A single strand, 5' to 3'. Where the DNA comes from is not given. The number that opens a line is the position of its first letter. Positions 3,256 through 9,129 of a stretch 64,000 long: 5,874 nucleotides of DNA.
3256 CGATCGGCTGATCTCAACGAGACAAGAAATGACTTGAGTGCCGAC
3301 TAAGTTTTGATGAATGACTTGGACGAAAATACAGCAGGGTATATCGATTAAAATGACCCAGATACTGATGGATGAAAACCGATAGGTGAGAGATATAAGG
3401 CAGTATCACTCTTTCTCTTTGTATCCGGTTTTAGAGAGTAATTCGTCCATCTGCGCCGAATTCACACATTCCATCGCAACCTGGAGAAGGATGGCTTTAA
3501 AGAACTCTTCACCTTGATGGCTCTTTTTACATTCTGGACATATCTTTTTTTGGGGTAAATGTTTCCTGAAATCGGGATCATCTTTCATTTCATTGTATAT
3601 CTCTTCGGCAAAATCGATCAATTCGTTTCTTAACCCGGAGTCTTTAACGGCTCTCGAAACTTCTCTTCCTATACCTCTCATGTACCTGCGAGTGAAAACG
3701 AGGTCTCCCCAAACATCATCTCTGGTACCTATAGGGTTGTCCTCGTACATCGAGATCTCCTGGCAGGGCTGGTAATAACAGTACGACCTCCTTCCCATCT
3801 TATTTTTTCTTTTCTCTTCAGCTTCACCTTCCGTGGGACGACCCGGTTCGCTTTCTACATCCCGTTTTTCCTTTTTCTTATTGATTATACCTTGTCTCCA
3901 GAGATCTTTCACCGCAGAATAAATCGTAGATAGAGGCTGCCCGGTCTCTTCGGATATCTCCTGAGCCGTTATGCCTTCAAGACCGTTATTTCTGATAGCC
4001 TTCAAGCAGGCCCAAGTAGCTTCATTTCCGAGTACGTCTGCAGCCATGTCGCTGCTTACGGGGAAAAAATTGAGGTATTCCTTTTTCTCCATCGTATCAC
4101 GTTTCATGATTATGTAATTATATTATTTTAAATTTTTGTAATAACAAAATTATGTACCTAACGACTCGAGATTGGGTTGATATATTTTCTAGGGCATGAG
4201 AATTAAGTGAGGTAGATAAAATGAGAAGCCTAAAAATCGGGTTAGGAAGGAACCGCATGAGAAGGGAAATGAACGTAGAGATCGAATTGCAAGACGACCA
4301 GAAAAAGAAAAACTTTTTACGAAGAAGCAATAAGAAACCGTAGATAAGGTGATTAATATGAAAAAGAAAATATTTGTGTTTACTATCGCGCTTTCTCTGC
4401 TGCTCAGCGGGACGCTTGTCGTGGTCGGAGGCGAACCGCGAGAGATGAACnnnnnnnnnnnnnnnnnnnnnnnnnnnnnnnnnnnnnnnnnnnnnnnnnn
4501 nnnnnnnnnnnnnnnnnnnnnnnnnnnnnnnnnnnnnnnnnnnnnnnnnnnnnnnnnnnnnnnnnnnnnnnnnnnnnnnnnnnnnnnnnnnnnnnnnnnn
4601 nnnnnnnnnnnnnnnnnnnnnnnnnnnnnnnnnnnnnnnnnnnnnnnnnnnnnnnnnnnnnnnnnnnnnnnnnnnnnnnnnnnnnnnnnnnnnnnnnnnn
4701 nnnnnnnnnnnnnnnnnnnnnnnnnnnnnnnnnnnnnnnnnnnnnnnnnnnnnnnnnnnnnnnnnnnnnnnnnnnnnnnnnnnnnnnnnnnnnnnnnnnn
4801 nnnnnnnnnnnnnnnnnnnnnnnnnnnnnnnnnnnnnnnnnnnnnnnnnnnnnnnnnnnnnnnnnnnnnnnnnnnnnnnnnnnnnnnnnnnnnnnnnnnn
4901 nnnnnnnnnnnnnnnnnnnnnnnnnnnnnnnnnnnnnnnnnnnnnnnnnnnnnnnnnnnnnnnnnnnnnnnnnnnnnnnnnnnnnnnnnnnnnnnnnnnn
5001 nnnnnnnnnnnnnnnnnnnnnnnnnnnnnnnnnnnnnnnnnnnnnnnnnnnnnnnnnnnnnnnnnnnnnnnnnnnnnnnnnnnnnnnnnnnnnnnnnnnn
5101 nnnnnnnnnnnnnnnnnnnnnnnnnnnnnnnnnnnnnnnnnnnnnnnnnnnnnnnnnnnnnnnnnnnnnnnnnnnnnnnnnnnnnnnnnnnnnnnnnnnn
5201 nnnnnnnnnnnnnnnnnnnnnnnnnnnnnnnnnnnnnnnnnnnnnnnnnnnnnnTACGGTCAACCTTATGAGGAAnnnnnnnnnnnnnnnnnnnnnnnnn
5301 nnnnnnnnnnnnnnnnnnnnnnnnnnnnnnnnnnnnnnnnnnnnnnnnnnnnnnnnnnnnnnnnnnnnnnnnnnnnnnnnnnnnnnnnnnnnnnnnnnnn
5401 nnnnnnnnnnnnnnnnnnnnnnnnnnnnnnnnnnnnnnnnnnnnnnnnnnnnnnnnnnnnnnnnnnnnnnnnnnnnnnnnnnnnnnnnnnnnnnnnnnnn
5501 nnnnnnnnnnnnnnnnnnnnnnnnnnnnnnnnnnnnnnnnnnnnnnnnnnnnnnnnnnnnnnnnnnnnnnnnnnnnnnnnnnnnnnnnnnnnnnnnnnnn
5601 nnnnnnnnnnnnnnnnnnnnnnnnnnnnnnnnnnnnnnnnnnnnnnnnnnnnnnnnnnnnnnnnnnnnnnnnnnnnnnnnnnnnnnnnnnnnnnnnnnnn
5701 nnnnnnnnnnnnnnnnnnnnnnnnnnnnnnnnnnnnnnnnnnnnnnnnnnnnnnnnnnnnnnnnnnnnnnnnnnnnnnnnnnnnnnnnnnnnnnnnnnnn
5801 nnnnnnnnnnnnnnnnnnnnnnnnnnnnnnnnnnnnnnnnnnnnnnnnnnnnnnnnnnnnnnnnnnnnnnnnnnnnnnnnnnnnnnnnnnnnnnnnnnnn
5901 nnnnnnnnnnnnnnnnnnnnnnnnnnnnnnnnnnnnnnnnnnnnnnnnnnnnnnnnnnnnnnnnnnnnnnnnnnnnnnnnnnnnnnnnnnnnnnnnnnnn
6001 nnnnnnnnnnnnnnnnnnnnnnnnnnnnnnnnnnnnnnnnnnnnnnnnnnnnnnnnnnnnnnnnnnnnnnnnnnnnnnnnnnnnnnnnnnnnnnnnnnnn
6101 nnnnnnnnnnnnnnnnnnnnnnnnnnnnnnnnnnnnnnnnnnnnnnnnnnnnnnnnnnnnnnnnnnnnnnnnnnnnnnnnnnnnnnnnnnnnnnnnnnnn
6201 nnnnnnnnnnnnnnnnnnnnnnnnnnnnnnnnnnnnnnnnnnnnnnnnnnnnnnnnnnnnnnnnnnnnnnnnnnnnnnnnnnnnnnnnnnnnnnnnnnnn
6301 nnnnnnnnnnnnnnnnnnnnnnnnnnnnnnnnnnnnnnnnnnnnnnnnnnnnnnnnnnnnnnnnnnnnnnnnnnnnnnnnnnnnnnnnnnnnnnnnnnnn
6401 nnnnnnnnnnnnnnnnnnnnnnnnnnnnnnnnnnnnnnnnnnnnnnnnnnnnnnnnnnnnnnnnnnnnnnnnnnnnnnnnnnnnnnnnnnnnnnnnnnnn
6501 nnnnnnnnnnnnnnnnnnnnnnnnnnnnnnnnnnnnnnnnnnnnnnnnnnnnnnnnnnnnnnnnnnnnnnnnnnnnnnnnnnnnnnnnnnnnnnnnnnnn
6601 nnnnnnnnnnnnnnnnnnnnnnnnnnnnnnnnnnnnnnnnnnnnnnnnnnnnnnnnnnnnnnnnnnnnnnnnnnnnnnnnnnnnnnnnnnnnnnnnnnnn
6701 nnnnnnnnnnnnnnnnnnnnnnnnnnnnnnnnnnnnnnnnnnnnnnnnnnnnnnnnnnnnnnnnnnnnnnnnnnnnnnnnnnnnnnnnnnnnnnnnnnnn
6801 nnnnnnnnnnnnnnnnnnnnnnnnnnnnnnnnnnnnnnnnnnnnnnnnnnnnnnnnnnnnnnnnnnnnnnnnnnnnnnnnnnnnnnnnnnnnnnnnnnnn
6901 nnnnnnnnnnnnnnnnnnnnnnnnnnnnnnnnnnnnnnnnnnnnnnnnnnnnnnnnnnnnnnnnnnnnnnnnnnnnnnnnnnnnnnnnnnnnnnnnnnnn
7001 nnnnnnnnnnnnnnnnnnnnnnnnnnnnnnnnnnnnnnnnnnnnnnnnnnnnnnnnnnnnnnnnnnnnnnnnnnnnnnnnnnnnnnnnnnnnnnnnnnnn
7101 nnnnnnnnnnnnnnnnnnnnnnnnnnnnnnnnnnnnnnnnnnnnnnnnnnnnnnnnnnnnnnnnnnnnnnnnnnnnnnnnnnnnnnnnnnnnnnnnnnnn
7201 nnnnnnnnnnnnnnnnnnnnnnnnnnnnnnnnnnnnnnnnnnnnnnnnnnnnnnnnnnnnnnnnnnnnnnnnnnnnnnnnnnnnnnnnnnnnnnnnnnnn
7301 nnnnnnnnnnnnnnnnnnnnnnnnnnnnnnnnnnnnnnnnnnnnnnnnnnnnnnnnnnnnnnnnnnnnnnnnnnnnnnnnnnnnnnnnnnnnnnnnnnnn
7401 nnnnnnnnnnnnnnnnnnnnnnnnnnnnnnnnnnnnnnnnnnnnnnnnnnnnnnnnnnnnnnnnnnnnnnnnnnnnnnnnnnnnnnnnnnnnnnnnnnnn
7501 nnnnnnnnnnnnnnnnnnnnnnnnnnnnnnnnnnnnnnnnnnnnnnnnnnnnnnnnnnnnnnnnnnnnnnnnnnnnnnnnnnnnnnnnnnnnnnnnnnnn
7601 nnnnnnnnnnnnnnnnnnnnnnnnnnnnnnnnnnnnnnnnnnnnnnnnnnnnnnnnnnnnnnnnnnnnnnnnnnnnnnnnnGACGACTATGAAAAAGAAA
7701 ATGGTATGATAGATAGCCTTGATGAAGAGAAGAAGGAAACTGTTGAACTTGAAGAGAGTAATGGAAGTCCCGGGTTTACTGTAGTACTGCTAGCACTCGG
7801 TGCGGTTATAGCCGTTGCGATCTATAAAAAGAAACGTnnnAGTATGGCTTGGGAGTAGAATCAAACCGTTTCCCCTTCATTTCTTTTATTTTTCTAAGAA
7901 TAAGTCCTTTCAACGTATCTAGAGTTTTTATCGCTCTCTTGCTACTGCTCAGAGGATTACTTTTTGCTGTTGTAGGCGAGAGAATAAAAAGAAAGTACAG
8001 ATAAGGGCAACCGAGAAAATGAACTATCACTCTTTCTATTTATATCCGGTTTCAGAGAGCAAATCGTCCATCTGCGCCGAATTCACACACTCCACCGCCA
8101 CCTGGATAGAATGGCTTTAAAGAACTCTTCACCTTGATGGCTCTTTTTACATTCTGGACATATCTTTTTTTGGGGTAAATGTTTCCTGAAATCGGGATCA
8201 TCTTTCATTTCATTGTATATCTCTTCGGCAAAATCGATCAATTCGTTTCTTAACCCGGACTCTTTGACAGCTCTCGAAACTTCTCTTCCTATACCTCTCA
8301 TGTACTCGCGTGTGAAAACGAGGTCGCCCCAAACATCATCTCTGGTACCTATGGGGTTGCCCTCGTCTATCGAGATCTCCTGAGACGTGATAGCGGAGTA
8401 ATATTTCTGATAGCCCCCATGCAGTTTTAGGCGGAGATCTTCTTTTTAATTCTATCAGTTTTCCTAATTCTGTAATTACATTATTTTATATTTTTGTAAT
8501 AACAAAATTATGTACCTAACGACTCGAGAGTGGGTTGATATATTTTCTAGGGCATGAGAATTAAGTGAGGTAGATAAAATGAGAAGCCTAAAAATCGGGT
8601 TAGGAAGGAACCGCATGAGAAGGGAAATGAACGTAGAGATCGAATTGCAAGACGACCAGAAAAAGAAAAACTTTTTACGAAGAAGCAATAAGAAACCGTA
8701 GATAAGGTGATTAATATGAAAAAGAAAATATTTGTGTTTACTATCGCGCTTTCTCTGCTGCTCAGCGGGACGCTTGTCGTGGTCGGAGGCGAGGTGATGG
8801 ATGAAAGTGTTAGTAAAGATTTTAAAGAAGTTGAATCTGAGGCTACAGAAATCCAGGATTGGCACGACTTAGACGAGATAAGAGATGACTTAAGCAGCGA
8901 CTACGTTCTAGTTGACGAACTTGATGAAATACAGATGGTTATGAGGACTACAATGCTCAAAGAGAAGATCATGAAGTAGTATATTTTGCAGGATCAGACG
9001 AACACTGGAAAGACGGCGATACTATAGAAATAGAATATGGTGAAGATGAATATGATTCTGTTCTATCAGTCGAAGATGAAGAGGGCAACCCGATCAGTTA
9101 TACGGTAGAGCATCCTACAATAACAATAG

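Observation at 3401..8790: Duplicated regulator / promoter / signal-peptide cassette driving two different PGF-CTERM surface proteins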

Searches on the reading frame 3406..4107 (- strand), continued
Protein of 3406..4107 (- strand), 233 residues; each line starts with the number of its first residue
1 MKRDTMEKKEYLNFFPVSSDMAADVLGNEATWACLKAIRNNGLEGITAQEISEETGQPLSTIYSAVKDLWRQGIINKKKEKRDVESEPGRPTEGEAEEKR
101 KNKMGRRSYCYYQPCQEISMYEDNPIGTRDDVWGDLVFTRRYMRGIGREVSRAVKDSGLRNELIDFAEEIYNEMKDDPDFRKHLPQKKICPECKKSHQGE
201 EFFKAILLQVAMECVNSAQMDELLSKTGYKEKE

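Call 85: search_solved_structures(query=A1, max_evalue=1)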
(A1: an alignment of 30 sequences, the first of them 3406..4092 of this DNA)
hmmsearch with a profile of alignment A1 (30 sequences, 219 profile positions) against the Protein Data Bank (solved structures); distinct sequences matched with E-value up to 1: 124 (the best 60 are shown).
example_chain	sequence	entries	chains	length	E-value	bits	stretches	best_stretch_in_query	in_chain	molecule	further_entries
2lvs_A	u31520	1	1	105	8.2e-15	58.5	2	31-82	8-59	Putative uncharacterized protein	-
1uly_A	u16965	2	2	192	9.9e-05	25.6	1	14-76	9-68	hypothetical protein PH1932 | hypothetical transcription regulator protein, PH1932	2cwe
6j05_A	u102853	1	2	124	0.001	22.3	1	19-79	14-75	Transcriptional regulator ArsR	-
2d1h_A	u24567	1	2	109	0.0013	21.9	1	40-87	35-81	109aa long hypothetical transcriptional regulator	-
1q1h_A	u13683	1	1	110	0.0016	21.6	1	19-79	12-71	Transcription Factor E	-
8vd6_A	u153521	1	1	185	0.0017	21.6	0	33-74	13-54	CAP REPEAT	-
6j0e_A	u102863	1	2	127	0.004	20.3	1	20-86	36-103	Arsenic responsive repressor ArsR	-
5yhz_A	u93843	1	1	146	0.0057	19.8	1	43-111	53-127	Zinc transport transcriptional regulator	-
1oyi_A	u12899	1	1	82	0.0061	19.7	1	30-76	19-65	double-stranded RNA-binding protein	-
8i9j_B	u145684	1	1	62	0.0062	19.7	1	30-75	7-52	RNA-binding protein E3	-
5yi0_B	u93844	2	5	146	0.0066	19.6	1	43-111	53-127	Zinc transport transcriptional regulator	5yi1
5yhx_A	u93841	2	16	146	0.0067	19.6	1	43-111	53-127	Zinc transport transcriptional regulator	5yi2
5yhy_A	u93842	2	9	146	0.007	19.5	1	43-111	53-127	Zinc transport transcriptional regulator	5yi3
2p4w_A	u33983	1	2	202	0.0072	19.5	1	20-164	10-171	Transcriptional regulatory protein arsR family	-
2ia0_A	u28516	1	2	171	0.0086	19.2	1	42-75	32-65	Putative HTH-type transcriptional regulator PF0864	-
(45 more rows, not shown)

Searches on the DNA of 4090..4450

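Call 75: search_rna_families(source=window, start=4090, end=4450, threshold=evalue, max_evalue=1)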
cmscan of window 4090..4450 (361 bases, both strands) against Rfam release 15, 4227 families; matches with E-value up to 1: 0.
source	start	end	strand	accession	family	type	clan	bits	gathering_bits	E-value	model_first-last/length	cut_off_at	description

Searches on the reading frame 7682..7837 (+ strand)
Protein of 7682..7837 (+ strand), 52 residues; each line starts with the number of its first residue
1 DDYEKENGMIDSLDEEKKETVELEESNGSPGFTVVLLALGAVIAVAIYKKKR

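Call 59: search_protein_families(library=ncbifam, proteins=[window:7682-7837:+], max_evalue=10)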
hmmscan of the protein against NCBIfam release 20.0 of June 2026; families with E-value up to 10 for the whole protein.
seq(52 aa): 3 families
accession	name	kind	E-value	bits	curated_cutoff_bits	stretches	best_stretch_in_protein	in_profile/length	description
NF045529.2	Heimdall-CTERM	domain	0.00087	19.6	24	1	28-52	1-25/26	Heimdall-CTERM domain-containing surface protein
NF033507.3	Loki-CTERM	subfamily_domain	0.014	15.6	19.9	1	30-52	2-25/27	Loki-CTERM sorting domain-containing protein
TIGR04126.1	PGF_CTERM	domain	4.6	7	24.5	0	26-46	2-24/28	PGF-CTERM sorting domain-containing protein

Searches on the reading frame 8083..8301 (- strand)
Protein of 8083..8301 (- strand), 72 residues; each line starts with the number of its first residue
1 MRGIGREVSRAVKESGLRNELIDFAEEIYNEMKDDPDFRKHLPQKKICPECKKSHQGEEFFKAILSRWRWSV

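Call 83: find_encoding_contigs(protein=window:8083-8301:-, flank=6000, max_places=10)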
Protein window:8083-8301:- (72 aa): 1 contig read that carries it; 1 place shown.
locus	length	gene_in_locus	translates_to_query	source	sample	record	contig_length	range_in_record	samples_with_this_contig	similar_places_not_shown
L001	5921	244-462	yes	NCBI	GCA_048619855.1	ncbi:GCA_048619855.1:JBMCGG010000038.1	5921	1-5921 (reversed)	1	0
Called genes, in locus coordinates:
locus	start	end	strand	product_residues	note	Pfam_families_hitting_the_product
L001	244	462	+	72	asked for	-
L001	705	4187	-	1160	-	PF00246:Peptidase_M14, PF18998:Flg_new_2, PF07581:Glug (faint), PF18998:Flg_new_2, PF13620:CarboxypepD_reg (weak)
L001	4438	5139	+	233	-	PF13412:HTH_24 (faint), PF01978:TrmB (faint)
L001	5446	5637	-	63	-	-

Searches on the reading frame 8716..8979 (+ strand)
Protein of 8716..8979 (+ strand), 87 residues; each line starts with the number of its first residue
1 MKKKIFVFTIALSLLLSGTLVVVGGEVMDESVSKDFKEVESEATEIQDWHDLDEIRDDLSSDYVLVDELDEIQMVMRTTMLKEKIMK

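Call 72: find_encoding_contigs(protein=window:8716-8979:+, flank=6000, max_places=10)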
Protein window:8716-8979:+ (87 aa): 1 contig read that carries it; 1 place shown.
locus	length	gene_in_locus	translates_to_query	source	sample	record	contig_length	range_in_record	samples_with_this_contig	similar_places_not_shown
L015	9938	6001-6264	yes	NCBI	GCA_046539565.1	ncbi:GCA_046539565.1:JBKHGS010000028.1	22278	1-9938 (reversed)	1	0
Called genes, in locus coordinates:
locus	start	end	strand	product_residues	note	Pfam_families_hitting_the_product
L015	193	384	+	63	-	-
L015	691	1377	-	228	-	PF13412:HTH_24 (faint), PF01978:TrmB (faint)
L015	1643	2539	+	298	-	PF00246:Peptidase_M14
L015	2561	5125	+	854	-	PF18998:Flg_new_2, PF07581:Glug (faint), PF18998:Flg_new_2, PF13620:CarboxypepD_reg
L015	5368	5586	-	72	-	-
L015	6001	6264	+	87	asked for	-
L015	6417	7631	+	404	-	PF07581:Glug (weak)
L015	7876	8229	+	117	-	PF07690:MFS_1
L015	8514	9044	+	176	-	PF07690:MFS_1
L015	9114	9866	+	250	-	PF00106:adh_short, PF23441:SDR (weak), PF08659:KR, PF13561:adh_short_C2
